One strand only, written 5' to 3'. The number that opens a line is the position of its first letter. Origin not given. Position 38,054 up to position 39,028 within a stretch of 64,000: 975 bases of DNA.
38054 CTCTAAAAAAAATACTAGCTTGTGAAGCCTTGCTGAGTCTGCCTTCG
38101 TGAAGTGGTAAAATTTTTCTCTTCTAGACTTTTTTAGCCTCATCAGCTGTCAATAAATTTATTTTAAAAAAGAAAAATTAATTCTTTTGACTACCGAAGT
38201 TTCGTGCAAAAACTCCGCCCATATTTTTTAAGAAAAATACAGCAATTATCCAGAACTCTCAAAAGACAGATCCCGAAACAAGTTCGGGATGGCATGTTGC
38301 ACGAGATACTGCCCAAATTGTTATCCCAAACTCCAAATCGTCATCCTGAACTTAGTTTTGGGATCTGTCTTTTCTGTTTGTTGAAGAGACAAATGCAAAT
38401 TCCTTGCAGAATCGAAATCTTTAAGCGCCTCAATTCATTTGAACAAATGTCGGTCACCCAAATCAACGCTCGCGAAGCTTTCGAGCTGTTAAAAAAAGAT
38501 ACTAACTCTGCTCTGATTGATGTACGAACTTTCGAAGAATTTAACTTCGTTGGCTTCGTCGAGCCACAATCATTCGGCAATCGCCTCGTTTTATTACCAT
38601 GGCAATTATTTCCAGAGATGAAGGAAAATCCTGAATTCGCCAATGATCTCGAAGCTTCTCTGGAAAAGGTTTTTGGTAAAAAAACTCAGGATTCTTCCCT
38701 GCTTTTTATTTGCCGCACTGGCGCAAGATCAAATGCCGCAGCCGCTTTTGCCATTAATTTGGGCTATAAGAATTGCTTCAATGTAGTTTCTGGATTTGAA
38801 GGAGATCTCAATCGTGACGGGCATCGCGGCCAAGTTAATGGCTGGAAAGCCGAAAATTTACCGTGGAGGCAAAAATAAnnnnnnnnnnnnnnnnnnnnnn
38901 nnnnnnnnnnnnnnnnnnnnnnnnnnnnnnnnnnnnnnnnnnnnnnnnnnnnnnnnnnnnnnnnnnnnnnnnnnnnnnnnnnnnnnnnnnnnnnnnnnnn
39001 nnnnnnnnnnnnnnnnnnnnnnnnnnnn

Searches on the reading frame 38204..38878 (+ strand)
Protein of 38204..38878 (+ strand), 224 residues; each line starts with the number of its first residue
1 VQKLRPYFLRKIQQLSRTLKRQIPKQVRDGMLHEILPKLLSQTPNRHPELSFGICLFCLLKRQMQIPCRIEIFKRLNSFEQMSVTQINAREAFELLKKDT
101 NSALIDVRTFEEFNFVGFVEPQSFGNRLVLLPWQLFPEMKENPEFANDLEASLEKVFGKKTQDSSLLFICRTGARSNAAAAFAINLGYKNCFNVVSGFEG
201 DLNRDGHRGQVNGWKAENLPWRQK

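Call 69: search_protein_families(library=pfam, proteins=[window:38204-38878:+], max_evalue=0.001)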
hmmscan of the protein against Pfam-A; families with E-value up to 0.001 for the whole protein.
window:38204-38878:+ (224 aa): 1 family
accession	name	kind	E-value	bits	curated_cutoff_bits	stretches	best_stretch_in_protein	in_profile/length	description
PF00581.25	Rhodanese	-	7.9e-09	36.3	22.2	1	95-200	7-98/102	Rhodanese-like domain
